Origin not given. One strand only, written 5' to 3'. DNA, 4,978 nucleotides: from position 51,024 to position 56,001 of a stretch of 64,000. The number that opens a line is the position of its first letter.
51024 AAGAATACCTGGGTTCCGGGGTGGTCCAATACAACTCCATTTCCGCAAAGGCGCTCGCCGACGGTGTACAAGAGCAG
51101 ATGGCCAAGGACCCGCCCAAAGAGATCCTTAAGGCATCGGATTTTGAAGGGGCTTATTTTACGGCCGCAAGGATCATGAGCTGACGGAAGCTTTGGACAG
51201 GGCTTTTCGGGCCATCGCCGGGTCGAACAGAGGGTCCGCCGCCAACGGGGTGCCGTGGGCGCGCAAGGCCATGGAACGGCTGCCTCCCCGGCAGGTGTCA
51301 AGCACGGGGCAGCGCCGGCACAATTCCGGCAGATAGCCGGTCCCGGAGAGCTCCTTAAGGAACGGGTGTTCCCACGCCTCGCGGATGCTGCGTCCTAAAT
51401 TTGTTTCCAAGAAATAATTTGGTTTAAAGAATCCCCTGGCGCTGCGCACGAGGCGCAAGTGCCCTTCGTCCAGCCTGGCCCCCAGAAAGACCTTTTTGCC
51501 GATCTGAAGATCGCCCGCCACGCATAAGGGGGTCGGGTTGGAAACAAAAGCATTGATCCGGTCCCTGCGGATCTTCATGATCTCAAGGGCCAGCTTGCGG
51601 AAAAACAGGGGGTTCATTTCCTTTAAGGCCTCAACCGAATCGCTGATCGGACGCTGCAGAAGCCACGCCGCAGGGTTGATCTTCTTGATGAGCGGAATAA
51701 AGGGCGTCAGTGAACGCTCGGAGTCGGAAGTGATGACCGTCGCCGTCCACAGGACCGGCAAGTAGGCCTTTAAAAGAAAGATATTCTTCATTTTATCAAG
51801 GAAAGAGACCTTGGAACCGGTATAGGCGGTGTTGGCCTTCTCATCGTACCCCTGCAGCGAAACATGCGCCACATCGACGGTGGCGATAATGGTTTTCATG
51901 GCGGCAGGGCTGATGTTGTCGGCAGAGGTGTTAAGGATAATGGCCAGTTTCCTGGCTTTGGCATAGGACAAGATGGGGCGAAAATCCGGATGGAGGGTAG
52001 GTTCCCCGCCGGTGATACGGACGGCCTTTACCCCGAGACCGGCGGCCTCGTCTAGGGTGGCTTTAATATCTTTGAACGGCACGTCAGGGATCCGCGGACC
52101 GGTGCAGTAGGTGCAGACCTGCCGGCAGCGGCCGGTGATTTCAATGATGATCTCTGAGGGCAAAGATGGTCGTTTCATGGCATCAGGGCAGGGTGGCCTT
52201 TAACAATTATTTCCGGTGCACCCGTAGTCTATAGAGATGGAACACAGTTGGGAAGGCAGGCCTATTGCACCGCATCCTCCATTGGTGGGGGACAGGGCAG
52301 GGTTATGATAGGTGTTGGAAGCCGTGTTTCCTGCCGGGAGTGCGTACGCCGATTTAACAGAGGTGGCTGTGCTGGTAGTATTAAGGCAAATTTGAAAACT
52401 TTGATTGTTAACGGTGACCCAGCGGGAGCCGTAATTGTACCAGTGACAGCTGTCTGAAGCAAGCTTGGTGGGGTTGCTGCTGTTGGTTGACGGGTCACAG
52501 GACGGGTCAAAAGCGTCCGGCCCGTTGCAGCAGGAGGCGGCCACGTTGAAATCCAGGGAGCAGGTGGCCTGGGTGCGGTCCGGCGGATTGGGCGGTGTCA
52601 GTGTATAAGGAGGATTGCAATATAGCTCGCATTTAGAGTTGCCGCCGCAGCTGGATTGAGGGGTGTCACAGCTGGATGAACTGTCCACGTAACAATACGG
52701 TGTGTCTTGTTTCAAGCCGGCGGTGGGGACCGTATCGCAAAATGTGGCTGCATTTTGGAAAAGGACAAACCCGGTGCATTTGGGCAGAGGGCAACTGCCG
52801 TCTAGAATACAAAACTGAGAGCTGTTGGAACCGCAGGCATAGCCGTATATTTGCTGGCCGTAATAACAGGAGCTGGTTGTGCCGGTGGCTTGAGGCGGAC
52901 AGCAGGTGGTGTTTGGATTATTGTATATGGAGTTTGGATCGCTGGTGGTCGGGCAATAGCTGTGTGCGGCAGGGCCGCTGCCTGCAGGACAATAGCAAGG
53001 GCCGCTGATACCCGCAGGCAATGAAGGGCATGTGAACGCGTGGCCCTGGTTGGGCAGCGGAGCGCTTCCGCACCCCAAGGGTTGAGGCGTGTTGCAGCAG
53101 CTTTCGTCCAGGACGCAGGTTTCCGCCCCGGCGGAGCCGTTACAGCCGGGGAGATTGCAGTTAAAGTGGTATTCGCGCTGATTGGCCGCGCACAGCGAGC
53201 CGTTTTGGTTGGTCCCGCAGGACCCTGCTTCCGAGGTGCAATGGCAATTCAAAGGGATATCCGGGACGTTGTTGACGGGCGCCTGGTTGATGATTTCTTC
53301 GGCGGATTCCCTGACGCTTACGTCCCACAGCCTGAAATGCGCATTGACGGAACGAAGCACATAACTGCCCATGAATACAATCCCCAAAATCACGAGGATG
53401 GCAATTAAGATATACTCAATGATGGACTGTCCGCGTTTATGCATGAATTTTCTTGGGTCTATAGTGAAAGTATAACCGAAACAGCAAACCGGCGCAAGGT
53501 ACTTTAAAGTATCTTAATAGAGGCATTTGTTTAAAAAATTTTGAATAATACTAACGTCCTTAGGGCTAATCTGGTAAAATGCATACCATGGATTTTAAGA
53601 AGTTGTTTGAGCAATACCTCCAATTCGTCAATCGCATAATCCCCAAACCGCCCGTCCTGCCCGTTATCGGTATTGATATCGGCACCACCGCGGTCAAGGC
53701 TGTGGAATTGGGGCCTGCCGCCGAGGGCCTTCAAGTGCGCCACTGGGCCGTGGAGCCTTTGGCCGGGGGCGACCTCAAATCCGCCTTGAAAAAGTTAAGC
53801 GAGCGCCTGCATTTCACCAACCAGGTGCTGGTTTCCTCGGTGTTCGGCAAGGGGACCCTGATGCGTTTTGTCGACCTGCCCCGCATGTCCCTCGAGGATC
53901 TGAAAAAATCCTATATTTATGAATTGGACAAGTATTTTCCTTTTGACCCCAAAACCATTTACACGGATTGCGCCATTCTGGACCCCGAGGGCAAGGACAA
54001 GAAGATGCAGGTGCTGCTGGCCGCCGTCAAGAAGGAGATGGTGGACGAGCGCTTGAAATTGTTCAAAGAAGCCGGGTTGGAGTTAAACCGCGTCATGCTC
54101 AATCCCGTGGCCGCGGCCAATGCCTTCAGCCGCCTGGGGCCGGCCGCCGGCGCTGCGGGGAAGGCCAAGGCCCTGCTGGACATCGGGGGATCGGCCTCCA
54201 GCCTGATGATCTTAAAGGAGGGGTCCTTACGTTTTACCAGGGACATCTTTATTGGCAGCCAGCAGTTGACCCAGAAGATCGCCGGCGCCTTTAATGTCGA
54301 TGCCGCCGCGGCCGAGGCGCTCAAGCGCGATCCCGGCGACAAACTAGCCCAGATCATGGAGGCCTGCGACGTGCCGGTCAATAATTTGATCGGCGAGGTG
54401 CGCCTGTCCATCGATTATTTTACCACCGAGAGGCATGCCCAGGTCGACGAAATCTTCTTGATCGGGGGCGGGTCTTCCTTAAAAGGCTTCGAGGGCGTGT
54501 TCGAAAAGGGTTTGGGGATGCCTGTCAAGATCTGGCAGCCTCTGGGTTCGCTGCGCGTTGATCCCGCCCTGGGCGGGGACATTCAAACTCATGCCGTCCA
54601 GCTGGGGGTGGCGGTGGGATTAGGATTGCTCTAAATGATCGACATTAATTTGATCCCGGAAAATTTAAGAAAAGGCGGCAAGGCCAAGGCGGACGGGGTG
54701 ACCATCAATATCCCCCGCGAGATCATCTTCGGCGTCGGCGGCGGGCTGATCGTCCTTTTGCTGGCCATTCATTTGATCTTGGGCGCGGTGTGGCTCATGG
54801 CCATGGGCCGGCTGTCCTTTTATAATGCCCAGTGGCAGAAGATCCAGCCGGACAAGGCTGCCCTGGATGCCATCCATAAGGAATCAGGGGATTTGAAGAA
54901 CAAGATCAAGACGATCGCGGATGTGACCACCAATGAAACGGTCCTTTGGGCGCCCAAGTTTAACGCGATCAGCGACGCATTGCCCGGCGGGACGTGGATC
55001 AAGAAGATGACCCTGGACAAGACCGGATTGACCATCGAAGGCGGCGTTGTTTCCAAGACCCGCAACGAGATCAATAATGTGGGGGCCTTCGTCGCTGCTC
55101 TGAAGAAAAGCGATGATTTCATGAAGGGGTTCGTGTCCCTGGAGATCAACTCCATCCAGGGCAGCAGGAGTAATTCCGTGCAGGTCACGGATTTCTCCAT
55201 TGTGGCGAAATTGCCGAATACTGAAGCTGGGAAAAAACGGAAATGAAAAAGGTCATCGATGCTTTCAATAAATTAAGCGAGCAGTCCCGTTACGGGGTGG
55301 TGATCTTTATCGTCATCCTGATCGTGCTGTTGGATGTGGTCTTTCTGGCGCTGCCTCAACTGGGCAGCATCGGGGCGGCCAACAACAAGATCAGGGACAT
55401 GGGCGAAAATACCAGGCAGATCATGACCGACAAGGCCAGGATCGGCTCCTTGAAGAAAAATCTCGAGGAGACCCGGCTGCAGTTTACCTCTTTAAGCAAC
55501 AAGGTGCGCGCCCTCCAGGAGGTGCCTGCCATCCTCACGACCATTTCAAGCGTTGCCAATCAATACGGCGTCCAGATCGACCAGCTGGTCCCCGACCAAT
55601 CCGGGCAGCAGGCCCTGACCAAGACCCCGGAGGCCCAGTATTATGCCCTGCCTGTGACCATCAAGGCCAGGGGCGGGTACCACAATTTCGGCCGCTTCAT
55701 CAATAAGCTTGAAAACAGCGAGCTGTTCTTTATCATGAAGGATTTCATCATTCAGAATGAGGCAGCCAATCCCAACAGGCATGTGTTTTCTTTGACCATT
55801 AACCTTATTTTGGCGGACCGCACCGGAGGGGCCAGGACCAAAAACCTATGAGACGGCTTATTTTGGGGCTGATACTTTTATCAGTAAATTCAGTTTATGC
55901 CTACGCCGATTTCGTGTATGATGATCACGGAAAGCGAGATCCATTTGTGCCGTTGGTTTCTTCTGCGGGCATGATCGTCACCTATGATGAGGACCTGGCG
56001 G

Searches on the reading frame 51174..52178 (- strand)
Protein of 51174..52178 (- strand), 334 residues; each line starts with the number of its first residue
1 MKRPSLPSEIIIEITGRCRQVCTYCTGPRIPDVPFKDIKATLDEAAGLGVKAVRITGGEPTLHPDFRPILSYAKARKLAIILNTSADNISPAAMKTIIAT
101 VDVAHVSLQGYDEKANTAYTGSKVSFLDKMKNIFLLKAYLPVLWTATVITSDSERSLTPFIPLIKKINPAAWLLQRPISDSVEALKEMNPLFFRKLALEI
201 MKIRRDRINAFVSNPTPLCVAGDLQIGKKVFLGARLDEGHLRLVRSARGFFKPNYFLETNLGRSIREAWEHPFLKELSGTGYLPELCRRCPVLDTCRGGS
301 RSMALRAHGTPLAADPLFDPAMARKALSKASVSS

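Call 22: search_protein_families(library=pfam, proteins=[window:51174-52178:-], max_evalue=0.01)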
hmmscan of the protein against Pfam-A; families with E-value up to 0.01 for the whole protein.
window:51174-52178:- (334 aa): 1 family
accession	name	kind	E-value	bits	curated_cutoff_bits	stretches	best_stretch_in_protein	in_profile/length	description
PF04055.27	Radical_SAM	-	1.4e-15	58.3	29.5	1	12-147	1-148/166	Radical SAM superfamily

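Call 60: search_protein_families(library=ncbifam, proteins=[window:51174-52178:-], max_evalue=0.001)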
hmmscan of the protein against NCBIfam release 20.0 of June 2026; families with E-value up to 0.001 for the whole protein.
window:51174-52178:- (334 aa): 33 families (the best 25 are shown)
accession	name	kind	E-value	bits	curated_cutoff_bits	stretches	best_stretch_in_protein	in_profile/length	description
TIGR02109.1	PQQ_syn_pqqE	equivalog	2.2e-19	69.6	381.35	2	5-139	4-144/358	pyrroloquinoline quinone biosynthesis protein PqqE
TIGR03962.1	mycofact_rSAM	equivalog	1.5e-12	47.4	265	1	10-163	14-172/339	mycofactocin radical SAM maturase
TIGR04317.1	W_rSAM_matur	equivalog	2.4e-12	46.6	380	1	9-168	5-175/349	tungsten cofactor oxidoreductase radical SAM maturase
TIGR04053.2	TIGR04053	equivalog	4.4e-12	45.9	395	1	7-172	7-181/366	TIGR04053 family radical SAM/SPASM domain-containing protein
TIGR04347.1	pseudo_SAM_Halo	equivalog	9.5e-12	44.9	525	1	11-131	41-166/390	TIGR04347 family pseudo-SAM/SPASM protein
TIGR04545.1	rSAM_ahbD_hemeb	equivalog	3.1e-11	43.3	500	1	11-172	3-170/339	heme b synthase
TIGR02666.1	moaA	equivalog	6.1e-11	41.9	284.05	1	12-133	14-147/336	GTP 3',8-cyclase MoaA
TIGR04251.1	SCM_rSAM_ScmF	equivalog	1.4e-10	41.1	400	1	28-133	32-138/353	SynChlorMet cassette radical SAM/SPASM protein ScmF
TIGR02668.1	moaA_archaeal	equivalog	3.1e-10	39.5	325.25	1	10-123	12-129/303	GTP 3',8-cyclase MoaA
TIGR04051.1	rSAM_NirJ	equivalog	1e-09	37.9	515.45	1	11-164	5-163/354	heme d1 biosynthesis radical SAM protein NirJ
NF001199.0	PRK00164.2-1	equivalog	1.2e-09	37.8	231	1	11-122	15-132/308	GTP 3',8-cyclase MoaA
TIGR04055.1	rSAM_NirJ2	equivalog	1.3e-08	34.7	500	1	15-316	7-320/326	putative heme d1 biosynthesis radical SAM protein NirJ2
NF050035.1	rSAM_WgK_link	exception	1.3e-08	34.3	650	1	6-142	7-150/367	radical SAM/SPASM peptide maturase WgkB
NF045646.2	rSAM_Se_TrsS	equivalog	2.8e-07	29.5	490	1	10-150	88-237/441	radical SAM (seleno)protein TrsS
TIGR04054.1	rSAM_NirJ1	equivalog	3.7e-07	29.1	650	1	36-133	69-166/387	putative heme d1 biosynthesis radical SAM protein NirJ1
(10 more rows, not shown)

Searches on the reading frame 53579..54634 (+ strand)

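Call 22: search_protein_families(library=pfam, proteins=[window:53579-54634:+], max_evalue=0.01)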
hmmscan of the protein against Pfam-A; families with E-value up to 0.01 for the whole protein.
window:53579-54634:+ (351 aa): 3 families
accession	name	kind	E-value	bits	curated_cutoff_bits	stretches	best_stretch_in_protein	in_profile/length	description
PF11104.14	PilM_2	-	2.2e-38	132.5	27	1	31-350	1-337/340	Type IV pilus assembly protein PilM;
PF14450.12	FtsA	-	3.6e-16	60.1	31.8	1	198-321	1-112/127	Cell division protein FtsA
PF06723.19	MreB_Mbl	-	5.9e-05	22.5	27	1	257-318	240-303/327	MreB/Mbl protein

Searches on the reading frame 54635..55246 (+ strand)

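Call 22: search_protein_families(library=pfam, proteins=[window:54635-55246:+], max_evalue=0.01)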
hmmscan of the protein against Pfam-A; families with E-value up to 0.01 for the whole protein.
window:54635-55246:+ (203 aa): 1 family
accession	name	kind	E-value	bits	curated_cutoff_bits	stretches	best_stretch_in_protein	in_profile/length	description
PF05137.18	PilN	-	5.1e-08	33.3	22.8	1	109-193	3-78/78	Fimbrial assembly protein (PilN)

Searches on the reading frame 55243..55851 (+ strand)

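Call 80: search_protein_families(library=pfam, proteins=[window:55243-55851:+], max_evalue=0.001)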
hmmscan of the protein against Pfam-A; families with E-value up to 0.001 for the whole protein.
window:55243-55851:+ (202 aa): 1 family
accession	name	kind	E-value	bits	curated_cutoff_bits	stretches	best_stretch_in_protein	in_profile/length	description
PF04350.18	PilO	-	6.8e-13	49.4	22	1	48-178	6-128/145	Pilus assembly protein, PilO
